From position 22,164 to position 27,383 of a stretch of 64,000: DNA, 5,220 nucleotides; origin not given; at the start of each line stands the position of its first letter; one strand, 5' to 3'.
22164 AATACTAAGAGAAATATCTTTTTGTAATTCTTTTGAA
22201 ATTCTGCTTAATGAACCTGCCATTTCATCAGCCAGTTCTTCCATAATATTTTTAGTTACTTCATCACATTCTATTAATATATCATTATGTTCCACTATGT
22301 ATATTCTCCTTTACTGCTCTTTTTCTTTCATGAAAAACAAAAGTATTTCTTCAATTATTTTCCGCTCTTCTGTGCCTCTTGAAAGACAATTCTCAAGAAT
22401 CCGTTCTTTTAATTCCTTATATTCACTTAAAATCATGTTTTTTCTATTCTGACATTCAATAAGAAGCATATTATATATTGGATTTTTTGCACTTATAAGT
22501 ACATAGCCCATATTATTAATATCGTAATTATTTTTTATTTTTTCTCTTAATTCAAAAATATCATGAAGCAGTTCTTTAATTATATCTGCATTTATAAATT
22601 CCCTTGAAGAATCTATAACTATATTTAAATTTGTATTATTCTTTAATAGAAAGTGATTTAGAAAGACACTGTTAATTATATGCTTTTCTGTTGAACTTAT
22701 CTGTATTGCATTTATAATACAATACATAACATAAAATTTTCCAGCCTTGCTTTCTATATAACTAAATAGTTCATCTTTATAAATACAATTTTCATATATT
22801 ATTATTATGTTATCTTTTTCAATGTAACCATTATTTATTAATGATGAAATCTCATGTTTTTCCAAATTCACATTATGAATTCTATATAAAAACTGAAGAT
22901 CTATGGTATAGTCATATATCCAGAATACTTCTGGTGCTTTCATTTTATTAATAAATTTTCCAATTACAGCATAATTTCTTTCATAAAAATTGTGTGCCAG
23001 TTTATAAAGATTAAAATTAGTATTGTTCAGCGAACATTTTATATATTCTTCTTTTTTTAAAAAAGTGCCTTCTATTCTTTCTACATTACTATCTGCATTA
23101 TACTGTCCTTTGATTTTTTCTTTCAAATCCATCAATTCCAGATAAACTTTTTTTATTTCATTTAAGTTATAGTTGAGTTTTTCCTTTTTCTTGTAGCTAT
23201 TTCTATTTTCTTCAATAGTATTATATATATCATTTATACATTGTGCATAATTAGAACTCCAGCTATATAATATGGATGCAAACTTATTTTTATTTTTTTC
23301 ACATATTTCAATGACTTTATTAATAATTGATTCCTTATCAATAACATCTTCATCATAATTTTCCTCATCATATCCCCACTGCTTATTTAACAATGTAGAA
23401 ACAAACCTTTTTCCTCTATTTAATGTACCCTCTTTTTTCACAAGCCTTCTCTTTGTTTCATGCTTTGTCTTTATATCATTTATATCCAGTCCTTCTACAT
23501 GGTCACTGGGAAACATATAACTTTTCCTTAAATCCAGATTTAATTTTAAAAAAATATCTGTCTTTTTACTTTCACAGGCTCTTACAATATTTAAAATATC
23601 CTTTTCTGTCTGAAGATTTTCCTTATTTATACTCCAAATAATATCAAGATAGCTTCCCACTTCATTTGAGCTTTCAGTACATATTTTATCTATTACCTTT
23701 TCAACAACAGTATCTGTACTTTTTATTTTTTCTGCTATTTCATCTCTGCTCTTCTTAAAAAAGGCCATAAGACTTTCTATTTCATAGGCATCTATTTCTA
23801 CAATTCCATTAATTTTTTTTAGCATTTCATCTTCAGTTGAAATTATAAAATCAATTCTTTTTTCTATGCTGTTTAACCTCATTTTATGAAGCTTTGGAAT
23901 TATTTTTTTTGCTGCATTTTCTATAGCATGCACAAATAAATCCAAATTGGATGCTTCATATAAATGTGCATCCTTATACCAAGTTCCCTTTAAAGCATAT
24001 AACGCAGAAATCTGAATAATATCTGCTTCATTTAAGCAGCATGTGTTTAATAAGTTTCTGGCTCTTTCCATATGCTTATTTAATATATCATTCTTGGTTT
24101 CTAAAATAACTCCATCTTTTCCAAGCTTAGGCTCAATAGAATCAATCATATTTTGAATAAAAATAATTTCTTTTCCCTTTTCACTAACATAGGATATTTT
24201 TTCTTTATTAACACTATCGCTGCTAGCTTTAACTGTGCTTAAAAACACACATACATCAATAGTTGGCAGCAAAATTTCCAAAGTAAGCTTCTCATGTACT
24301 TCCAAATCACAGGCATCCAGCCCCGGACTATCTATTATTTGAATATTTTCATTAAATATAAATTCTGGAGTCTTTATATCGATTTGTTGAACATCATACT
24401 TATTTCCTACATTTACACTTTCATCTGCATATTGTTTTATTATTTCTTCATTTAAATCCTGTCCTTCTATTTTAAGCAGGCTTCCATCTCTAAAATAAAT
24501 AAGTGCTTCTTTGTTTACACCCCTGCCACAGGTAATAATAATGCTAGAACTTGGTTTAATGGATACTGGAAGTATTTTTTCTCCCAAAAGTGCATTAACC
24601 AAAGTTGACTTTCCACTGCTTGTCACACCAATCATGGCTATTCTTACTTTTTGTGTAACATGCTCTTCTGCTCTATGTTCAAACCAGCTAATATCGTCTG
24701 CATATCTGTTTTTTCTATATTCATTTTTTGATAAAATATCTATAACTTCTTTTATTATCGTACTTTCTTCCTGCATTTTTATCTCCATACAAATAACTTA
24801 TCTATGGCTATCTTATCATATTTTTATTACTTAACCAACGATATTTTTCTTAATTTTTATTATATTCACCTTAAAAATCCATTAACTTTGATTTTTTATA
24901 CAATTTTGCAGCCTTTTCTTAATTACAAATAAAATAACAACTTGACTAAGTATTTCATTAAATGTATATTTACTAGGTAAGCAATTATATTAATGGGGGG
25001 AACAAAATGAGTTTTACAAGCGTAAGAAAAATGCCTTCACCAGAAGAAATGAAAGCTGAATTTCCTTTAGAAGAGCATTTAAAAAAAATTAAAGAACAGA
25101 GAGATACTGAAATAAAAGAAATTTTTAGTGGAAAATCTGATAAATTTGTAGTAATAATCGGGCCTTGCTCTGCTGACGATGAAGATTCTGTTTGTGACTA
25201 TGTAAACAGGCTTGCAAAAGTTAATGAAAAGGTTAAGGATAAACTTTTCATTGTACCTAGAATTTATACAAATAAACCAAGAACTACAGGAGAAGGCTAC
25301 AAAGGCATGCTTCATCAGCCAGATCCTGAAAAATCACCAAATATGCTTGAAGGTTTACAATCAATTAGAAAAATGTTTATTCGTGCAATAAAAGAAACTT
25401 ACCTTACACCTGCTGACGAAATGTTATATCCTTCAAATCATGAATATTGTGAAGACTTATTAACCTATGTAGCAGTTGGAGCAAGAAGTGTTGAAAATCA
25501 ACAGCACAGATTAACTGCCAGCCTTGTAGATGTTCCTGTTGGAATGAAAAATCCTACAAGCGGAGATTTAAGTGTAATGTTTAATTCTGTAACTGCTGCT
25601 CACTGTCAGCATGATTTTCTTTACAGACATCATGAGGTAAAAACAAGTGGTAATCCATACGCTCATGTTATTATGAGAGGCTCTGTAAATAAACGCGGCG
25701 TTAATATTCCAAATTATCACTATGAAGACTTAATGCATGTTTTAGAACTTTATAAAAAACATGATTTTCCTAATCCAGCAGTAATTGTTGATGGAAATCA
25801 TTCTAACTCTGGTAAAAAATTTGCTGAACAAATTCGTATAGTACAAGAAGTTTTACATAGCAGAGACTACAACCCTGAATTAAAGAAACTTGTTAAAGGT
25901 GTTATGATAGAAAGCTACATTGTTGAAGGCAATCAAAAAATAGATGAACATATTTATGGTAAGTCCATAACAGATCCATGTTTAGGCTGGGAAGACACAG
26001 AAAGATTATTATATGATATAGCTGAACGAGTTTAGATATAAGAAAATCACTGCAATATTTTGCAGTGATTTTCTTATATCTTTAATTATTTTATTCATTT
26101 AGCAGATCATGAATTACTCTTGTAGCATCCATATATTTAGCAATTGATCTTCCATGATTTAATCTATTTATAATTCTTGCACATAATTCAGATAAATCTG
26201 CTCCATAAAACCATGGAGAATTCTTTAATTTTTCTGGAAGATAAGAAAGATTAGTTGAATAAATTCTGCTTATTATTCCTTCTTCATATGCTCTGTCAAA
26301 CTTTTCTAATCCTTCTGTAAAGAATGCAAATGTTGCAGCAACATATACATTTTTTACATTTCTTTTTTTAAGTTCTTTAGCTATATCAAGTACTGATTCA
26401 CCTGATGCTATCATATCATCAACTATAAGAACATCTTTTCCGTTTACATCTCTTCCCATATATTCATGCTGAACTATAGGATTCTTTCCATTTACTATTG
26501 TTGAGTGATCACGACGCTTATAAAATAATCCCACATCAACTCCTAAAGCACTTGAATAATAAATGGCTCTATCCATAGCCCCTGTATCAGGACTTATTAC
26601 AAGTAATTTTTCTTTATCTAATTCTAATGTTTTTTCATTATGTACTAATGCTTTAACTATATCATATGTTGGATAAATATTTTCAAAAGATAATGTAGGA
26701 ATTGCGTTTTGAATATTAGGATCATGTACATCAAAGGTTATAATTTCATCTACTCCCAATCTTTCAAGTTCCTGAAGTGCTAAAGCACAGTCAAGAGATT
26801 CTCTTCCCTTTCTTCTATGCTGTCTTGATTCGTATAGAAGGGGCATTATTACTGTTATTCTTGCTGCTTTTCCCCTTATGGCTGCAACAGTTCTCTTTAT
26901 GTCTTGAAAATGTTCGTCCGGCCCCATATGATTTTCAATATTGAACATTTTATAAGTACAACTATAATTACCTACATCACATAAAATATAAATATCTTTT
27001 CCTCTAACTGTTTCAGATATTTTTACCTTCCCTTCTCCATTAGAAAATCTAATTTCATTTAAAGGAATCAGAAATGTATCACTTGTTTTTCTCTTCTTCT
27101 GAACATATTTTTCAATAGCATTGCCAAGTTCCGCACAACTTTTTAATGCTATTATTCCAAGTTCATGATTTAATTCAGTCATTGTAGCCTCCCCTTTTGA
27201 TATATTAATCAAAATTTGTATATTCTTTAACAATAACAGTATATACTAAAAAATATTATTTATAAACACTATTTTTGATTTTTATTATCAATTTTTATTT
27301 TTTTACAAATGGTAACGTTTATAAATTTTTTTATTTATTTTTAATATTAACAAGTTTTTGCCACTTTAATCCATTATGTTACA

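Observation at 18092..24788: Four-gene operon with three paralogous dynamin-like GTPases plus a coiled-coil protein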

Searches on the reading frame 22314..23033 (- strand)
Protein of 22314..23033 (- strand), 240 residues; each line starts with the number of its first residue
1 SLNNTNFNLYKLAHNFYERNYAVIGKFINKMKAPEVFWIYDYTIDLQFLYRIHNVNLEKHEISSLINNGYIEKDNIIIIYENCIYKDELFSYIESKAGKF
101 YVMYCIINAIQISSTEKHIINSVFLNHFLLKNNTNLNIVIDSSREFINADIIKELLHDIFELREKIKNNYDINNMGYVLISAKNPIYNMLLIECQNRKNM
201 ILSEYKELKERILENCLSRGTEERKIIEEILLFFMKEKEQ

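Call 52: predict_structure(alignment_id=A3)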
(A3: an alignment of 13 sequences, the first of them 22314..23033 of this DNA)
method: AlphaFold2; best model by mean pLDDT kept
length: 240 residues; sequences in the alignment: 13
mean_pLDDT: 87.9   pTM: 0.86
mean pLDDT of the five models: 87.9, 87.1, 86.8, 86.1, 84.5
residues with pLDDT >= 90: 133; 70-90: 94; 50-70: 11; < 50: 2
segments of 3 or more residues with pLDDT < 50: none
pLDDT, mean of each block of 10 residues (from residue 1): 80 85 87 90 90 92 96 94 94 94 89 84 93 94 72 90 93 91 90 82 82 84 90 73
secondary structure, 60 per line:
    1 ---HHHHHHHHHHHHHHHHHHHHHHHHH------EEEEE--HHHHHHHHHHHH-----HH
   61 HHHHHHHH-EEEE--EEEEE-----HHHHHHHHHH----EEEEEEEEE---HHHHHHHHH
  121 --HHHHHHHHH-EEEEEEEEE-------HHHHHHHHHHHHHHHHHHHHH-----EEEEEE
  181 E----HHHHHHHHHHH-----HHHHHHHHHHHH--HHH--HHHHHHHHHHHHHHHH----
elements in order: H4-28 E35-39 H42-53 H59-68 E70-73 E76-80 H86-95 E100-108 H112-120 H123-131 E133-141 H149-169 E175-181 H186-196 H202-213 H221-236

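Call 55: fold_search(model_id=the predicted structure, library=pdb)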
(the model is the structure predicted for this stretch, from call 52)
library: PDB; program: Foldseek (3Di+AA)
matches with E <= 10: 1150; with E <= 0.001: 0
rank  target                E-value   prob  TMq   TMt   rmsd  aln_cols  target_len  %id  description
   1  8v87_b                1.4e-03  0.98  0.35  0.21  14.4       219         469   16  60S ribosome biogenesis intermediate (Dbp10 post-catalytic structure - Overall map) (released 2024-05-01)
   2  8ouk                  2.4e-03  0.93  0.32  0.40  11.4       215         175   13  Arf GTPase from the asgard Hodarchaea : HodArfR1 bound to GTP (released 2024-05-01)
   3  6vs4_B                3.1e-03  1.00  0.45  0.48   7.2       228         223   11  Crystal structure of ADP RIBOSYLATION FACTOR-LIKE GTP BINDING PROTEIN /Small COPII coat GTPase SAR1 from Encephalitozo (released 2020-03-11)
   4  3r7w_C                3.7e-03  1.00  0.43  0.37   8.2       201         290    9  Crystal Structure of Gtr1p-Gtr2p complex (released 2011-08-24)
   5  6nzd_G                7.8e-03  0.99  0.42  0.35   8.9       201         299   10  Cryo-EM Structure of the Lysosomal Folliculin Complex (FLCN-FNIP2-RagA-RagC-Ragulator) (released 2019-11-06)
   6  9h4q_c                1.5e-02  0.91  0.33  0.29   9.8       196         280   10  Cryo-EM structure of the SEAC wing - EGOC (released 2025-11-05)
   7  8ro2_C                1.7e-02  0.85  0.39  0.13   9.4       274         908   10  Integrative Structure of the human intron lariat Spliceosome (ILS'') (released 2024-09-18)
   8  5w75_C                1.8e-02  0.82  0.33  0.23  12.7       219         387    9  Crystal Structure of Reconstructed Bacterial Elongation Factor Node 168 (released 2018-04-25)
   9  3agp                  1.8e-02  0.80  0.33  0.08  11.0       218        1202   11  Structure of viral polymerase form I (released 2010-09-01)
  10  8zpt_A                1.8e-02  0.66  0.29  0.30  17.7       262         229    8  Cryo-EM structure of prolactin-releasing peptide recognition with Gq (released 2024-09-25)
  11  4arz_A                1.9e-02  0.95  0.40  0.35   8.1       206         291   10  The crystal structure of Gtr1p-Gtr2p complexed with GTP-GDP (released 2012-07-25)
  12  8q7q_C                1.9e-02  0.82  0.37  0.13   9.3       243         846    8  Structure of the recycling U5 snRNP bound to chaperones CD2BP2 and TSSC4 (State 2) (released 2024-04-17)
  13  7y24_A                1.9e-02  0.77  0.29  0.32  17.6       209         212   10  Cryo-EM structure of the octreotide-bound SSTR2-miniGo-scFv16 complex (released 2022-10-19)
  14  3kko_A                2.0e-02  0.85  0.31  0.40   7.2       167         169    7  Crystal structure of M-Ras P40D/D41E/L51R in complex with GppNHp (released 2010-06-16)
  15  7rll_A                2.1e-02  0.91  0.40  0.50   6.1       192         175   11  Crystal structure of ARF3 from Candida albicans in complex with guanosine-3'-monophosphate-5'-diphosphate (released 2021-08-11)
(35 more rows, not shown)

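Call 58: search_protein_representatives(alignment_id=A3)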
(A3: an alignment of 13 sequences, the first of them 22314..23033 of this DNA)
Query: 13 sequences, 247 profile positions. Proteins with E-value up to 0.001 (for the whole library): 54; up to 1e-10: 23; up to 1e-30: 5. The best 54 are listed.
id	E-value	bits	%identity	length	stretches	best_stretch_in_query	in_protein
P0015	6.4e-104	362.9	-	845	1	1-246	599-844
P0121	1.4e-92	325.8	-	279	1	2-245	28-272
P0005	1.1e-87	309.8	-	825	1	5-246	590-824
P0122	6.1e-36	140.3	-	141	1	155-246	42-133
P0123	3.5e-31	124.7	-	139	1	168-246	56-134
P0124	1.1e-27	113.3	-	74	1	175-246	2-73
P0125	1.5e-26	109.5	-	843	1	2-243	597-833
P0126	7.7e-24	100.7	-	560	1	4-209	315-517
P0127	2.2e-21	92.7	-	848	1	2-216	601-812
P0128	1.2e-19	87.0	-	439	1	3-216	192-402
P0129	3.6e-19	85.4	-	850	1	4-199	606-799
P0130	1.0e-18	83.9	-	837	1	3-217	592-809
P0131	6.3e-18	81.3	-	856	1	3-219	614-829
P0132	1.2e-17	80.4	-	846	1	3-217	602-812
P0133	2.3e-17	79.5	-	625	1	6-219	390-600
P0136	1.0e-16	77.3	-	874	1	2-202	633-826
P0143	2.6e-10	56.3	-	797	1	23-203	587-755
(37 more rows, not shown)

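Call 59: find_encoding_contigs(protein=P0125, flank=10000, max_places=3)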
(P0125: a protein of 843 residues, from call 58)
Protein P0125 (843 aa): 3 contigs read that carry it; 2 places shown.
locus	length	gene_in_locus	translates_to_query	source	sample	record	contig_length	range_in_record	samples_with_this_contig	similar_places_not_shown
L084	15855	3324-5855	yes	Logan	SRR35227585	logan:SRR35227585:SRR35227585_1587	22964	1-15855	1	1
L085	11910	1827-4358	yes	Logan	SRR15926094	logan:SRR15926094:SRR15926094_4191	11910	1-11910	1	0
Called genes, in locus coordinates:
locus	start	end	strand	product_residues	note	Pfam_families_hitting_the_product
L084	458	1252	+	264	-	PF00149:Metallophos, PF06874:FBPase_2 (faint), PF12850:Metallophos_2 (faint)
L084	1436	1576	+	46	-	PF12841:YvrJ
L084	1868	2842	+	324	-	PF08279:HTH_11 (weak), PF13280:WYL, PF25583:WCX (weak)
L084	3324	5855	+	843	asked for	PF00009:GTP_EFTU, PF00350:Dynamin_N, PF01926:MMR_HSR1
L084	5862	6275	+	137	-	-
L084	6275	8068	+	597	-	PF00350:Dynamin_N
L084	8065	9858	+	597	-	PF00350:Dynamin_N, PF01926:MMR_HSR1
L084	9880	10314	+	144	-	-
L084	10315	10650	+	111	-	-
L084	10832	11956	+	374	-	PF04443:LuxE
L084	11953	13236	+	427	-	PF05893:LuxC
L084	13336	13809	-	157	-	PF13404:HTH_AsnC-type, PF13412:HTH_24, PF01037:AsnC_trans_reg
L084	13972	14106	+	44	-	-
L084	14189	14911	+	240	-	-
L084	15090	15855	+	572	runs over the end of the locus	PF13515:FUSC_2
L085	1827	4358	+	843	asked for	PF00009:GTP_EFTU, PF00350:Dynamin_N, PF01926:MMR_HSR1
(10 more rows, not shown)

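Call 60: find_encoding_contigs(protein=P0143, flank=10000, max_places=3)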
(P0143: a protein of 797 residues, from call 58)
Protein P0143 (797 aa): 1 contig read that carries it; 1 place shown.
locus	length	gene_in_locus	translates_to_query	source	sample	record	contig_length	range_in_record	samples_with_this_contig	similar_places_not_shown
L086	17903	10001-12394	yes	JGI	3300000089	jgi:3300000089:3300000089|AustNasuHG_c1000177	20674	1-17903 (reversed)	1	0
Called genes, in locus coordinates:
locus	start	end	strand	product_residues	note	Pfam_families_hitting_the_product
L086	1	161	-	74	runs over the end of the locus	PF01106:NifU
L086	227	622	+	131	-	PF01643:Acyl-ACP_TE, PF20791:Acyl-ACP_TE_C (weak), PF13279:4HBT_2, PF03061:4HBT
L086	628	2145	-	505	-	-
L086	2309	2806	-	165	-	PF02565:RecO_C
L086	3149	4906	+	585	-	PF05524:PEP-utilisers_N, PF00391:PEP-utilizers, PF02896:PEP-utilizers_C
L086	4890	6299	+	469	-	PF00025:Arf (faint), PF01926:MMR_HSR1, PF02421:FeoB_N, PF04548:AIG1 (weak), PF00009:GTP_EFTU, PF01926:MMR_HSR1, PF02421:FeoB_N, PF14714:KH_dom-like, +9 more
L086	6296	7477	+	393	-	PF09243:Rsm22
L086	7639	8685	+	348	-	PF01300:Sua5_yciO_yrdC, PF03481:Sua5_C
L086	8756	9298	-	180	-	PF11738:DUF3298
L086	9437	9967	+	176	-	PF01842:ACT, PF22629:ACT_AHAS_ss, PF13710:ACT_5, PF10369:ALS_ss_C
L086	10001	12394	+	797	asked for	PF00350:Dynamin_N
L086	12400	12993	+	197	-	-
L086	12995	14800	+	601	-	PF00350:Dynamin_N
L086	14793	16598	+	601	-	PF00350:Dynamin_N, PF01926:MMR_HSR1 (weak)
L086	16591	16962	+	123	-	-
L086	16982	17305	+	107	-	-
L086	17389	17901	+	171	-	?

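Call 69: find_encoding_contigs(protein=P0127, flank=10000, max_places=2)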
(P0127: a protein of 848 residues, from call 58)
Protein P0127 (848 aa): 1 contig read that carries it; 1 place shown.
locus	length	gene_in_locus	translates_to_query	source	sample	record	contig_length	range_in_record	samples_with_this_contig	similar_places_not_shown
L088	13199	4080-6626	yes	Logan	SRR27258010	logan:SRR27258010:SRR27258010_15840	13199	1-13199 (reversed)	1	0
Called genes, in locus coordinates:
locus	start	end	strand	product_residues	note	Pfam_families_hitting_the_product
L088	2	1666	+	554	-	?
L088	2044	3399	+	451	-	PF05598:DUF772, PF01609:DDE_Tnp_1, PF13751:DDE_Tnp_1_6 (weak)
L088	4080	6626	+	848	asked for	PF00350:Dynamin_N, PF01926:MMR_HSR1 (weak)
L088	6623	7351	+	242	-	-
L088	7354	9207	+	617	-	PF00350:Dynamin_N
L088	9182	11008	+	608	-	PF00350:Dynamin_N, PF01926:MMR_HSR1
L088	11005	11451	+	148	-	-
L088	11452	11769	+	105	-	-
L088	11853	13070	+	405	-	PF00872:Transposase_mut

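Call 70: find_encoding_contigs(protein=P0131, flank=10000, max_places=2)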
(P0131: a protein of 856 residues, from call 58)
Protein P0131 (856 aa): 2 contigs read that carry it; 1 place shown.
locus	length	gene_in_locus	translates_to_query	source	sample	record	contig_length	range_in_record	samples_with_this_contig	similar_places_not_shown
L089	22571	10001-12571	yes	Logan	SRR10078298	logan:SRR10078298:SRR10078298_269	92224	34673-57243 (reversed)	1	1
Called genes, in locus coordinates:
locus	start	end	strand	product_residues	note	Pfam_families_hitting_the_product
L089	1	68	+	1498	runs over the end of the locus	PF00270:DEAD (weak), PF00271:Helicase_C (weak)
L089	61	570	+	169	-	-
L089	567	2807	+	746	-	PF28109:DpdD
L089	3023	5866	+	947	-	-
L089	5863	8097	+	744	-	PF00580:UvrD-helicase, PF13086:AAA_11 (faint), PF13245:AAA_19, PF13604:AAA_30 (faint), PF13361:UvrD_C, PF13538:UvrD_C_2 (faint)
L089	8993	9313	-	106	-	-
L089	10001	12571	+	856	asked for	PF00009:GTP_EFTU (weak), PF00350:Dynamin_N, PF01926:MMR_HSR1 (faint), PF02421:FeoB_N (faint)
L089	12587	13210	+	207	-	-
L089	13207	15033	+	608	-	PF00350:Dynamin_N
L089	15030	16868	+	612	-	PF00350:Dynamin_N, PF01926:MMR_HSR1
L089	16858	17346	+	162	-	-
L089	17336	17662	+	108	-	-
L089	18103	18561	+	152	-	-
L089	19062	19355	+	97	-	-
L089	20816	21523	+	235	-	PF16872:putAbiC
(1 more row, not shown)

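Call 71: find_encoding_contigs(protein=P0136, flank=10000, max_places=2)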
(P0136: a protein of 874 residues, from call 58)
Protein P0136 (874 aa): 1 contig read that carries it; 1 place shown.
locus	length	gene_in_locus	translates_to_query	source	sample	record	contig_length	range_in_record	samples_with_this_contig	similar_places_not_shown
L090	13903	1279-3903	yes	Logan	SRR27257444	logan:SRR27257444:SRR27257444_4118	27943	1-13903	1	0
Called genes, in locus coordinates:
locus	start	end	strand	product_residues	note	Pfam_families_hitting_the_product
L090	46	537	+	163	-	PF04542:Sigma70_r2, PF08281:Sigma70_r4_2 (weak), PF04545:Sigma70_r4 (weak)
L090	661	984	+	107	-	PF06338:ComK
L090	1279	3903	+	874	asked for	PF00350:Dynamin_N, PF01926:MMR_HSR1, PF00009:GTP_EFTU (weak)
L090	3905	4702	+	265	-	-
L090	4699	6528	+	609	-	PF00350:Dynamin_N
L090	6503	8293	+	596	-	PF00350:Dynamin_N, PF01926:MMR_HSR1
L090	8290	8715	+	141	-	-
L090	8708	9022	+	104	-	-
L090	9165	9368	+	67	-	-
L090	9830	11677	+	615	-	PF07728:AAA_5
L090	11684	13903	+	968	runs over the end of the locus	-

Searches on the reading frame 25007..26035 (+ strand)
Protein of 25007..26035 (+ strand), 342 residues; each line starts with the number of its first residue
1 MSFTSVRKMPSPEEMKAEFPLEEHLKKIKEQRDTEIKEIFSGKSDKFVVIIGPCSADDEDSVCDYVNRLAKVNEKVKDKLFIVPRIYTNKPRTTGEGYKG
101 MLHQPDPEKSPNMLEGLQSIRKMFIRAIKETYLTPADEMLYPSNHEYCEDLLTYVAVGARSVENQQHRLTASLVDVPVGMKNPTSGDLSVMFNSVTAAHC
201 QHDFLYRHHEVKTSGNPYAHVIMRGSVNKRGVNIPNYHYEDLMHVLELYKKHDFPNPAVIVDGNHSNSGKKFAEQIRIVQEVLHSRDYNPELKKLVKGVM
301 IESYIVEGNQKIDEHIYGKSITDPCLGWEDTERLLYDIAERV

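Call 79: search_protein_families(library=pfam, proteins=[window:25007-26035:+], max_evalue=0.0001)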
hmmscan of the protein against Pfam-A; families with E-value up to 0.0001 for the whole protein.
window:25007-26035:+ (342 aa): 1 family
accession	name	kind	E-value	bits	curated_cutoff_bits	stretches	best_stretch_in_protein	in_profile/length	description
PF00793.26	DAHP_synth_1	-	1.5e-46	158.9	25.5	1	34-334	8-268/270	DAHP synthetase I family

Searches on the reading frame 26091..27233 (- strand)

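Call 79: search_protein_families(library=pfam, proteins=[window:26091-27233:-], max_evalue=0.0001)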
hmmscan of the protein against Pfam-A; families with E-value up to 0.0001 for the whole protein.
window:26091-27233:- (380 aa): 4 families
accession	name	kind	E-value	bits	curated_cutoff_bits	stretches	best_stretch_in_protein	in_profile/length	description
PF13793.12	Pribosyltran_N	-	3.5e-20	72.5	25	1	27-160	3-117/117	N-terminal domain of ribose phosphate pyrophosphokinase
PF00156.33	Pribosyltran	-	1.7e-12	47.4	26.3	1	202-302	24-124/158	Phosphoribosyl transferase domain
PF14572.12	Pribosyl_synth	-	2.2e-08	34.7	27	1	261-366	79-181/184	Phosphoribosyl synthetase-associated domain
PF14681.12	UPRTase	-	7.2e-05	22.8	27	0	251-316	106-172/206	Uracil phosphoribosyltransferase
